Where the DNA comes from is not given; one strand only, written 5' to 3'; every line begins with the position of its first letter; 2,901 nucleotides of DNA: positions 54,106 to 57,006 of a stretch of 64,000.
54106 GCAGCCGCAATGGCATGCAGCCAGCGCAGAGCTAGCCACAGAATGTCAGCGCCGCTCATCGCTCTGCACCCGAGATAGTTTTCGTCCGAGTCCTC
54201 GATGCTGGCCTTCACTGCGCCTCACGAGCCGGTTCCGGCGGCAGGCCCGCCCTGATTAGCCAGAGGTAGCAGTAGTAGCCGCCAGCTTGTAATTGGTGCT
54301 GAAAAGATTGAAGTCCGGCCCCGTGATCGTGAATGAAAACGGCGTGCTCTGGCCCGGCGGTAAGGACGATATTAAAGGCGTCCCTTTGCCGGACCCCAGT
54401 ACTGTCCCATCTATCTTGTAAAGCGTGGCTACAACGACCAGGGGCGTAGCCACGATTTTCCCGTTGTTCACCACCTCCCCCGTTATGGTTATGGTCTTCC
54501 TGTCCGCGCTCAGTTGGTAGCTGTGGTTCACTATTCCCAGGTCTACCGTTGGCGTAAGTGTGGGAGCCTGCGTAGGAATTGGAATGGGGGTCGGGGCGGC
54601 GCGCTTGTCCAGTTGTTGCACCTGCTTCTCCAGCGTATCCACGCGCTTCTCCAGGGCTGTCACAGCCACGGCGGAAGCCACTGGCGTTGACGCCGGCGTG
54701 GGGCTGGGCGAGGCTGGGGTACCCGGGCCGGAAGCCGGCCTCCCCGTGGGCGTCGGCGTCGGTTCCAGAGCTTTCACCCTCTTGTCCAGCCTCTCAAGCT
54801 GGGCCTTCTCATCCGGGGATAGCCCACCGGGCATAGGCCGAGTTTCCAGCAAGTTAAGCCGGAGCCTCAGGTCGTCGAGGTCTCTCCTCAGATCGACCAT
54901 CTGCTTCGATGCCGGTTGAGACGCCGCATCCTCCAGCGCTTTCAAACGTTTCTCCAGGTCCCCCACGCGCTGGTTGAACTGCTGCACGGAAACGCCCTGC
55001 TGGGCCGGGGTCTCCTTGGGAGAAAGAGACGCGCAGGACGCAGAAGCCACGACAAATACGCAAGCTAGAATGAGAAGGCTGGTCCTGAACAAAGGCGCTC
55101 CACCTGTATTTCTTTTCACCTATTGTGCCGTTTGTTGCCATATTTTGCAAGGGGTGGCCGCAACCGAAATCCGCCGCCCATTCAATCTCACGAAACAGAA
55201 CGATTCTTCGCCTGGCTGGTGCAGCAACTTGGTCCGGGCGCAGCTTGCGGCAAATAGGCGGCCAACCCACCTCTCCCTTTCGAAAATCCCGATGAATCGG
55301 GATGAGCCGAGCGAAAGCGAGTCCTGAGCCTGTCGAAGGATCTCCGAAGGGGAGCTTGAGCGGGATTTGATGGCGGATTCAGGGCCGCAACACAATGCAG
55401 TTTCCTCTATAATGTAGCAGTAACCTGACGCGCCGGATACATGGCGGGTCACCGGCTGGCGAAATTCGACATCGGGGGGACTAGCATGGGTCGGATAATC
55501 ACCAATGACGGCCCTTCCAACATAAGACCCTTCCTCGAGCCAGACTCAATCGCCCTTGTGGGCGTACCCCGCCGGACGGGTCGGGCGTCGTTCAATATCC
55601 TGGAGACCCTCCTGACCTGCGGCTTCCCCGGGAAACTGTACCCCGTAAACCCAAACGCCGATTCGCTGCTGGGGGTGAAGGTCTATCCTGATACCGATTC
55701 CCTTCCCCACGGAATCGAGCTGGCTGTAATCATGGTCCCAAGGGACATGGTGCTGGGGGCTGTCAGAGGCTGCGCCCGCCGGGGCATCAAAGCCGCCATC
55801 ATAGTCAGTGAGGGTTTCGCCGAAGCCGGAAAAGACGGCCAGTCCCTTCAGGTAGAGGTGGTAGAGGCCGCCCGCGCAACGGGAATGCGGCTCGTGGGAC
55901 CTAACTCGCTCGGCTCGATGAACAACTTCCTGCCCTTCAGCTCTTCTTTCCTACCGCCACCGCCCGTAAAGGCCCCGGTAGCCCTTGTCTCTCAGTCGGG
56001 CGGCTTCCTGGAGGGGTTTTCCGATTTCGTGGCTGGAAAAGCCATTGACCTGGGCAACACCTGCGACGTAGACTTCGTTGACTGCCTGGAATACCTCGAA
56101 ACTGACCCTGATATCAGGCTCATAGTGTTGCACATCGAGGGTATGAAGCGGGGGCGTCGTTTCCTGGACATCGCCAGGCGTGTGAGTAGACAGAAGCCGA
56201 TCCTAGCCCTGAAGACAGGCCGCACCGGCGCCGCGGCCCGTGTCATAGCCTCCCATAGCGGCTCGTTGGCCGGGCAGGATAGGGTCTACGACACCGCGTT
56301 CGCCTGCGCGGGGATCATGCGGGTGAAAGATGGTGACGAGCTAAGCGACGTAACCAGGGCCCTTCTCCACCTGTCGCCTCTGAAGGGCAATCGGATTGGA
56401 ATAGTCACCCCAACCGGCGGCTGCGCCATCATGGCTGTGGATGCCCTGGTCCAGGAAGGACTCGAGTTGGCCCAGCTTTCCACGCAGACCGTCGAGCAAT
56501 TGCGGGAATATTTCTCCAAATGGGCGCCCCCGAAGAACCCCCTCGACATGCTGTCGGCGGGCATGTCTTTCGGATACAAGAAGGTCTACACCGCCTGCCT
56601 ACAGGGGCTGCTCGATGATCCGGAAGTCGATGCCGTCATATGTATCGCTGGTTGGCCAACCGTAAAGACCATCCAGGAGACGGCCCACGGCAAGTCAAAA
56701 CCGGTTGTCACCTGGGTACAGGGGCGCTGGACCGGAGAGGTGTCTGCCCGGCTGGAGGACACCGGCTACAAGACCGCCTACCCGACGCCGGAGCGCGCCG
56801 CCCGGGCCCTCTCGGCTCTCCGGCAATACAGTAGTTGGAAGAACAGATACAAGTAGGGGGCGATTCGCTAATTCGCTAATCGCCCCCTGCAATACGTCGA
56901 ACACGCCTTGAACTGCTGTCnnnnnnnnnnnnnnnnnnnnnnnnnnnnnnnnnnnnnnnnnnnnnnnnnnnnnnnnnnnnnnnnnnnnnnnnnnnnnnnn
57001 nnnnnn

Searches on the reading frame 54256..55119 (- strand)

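Call 6: search_protein_families(library=pfam, proteins=[window:54256-55119:-], max_evalue=0.01)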
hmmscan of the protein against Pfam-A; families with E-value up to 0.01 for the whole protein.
window:54256-55119:- (287 aa): 5 families
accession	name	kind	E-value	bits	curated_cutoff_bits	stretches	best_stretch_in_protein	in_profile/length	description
PF14965.11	BRI3BP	-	0.00041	20.4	27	0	152-174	156-178/179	Negative regulator of p53/TP53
PF16326.10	ABC_tran_CTD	-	0.00048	20.7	32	0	47-93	12-62/69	ABC transporter C-terminal domain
PF10046.14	BLOC1_2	-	0.0011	19.7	33.4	0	153-173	67-87/96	Biogenesis of lysosome-related organelles complex-1 subunit 2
PF04912.19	Dynamitin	-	0.0012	18.6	31.8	0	47-167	106-233/396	Dynamitin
PF23991.1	DUF7310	-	0.0055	17.6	40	0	112-171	2-50/83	Coiled-coil region of unknown function (DUF7310)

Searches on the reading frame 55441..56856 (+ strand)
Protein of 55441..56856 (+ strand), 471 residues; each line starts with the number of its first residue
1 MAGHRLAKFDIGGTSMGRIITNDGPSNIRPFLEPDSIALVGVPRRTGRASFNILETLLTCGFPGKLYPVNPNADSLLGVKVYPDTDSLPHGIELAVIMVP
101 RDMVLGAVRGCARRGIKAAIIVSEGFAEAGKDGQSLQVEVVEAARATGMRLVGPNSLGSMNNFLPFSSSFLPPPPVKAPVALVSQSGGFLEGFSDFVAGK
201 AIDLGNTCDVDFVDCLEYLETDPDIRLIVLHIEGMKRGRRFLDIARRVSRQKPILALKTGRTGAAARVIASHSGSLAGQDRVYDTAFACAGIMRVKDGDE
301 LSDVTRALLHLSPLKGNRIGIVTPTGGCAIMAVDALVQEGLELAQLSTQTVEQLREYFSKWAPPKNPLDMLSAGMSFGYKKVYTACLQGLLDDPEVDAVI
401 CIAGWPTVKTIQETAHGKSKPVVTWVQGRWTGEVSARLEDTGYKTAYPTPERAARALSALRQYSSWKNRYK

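Call 6: search_protein_families(library=pfam, proteins=[window:55441-56856:+], max_evalue=0.01)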
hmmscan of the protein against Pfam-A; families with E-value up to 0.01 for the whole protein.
window:55441-56856:+ (471 aa): 4 families
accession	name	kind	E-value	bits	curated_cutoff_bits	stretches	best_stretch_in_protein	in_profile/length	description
PF13607.11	Succ_CoA_lig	-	7e-43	146.1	27.4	1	179-308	3-138/138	Succinyl-CoA ligase like flavodoxin domain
PF13380.12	CoA_binding_2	-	4.3e-21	76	22.8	1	36-160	2-114/116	CoA binding domain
PF02629.25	CoA_binding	-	3.2e-09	37.8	22.3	1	35-125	4-97/97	CoA binding domain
PF19045.5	Ligase_CoA_2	-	2.5e-05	24.8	23.7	1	321-410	3-87/162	Ligase-CoA domain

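Call 12: search_protein_families(library=ncbifam, proteins=[window:55441-56856:+], max_evalue=0.01)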
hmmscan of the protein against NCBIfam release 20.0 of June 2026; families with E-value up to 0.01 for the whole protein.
window:55441-56856:+ (471 aa): 6 families
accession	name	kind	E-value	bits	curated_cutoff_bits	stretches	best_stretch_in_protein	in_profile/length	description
TIGR02717.1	AcCoA-syn-alpha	equivalog_domain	4.5e-113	378.3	567.15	1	30-463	3-446/447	acetate--CoA ligase alpha subunit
NF045494.1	AcCoALig_Archglob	equivalog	1.4e-94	317.8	1200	1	27-464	217-663/665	acetate--CoA ligase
NF045492.1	HydPropCoALig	equivalog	7.7e-71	239.4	1300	1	27-462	247-695/700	3-hydroxypropionate--CoA ligase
NF045493.1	HydDutCoALig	equivalog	7.2e-64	216.5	1300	1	30-468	5-454/698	4-hydroxybutyrate--CoA ligase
NF004230.0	PRK05678.1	equivalog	9.7e-08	31.5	336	1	90-278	64-253/291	succinate--CoA ligase subunit alpha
TIGR01019.1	sucCoAalpha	subfamily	2.3e-06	27.2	353.2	1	90-276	62-249/286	succinate--CoA ligase subunit alpha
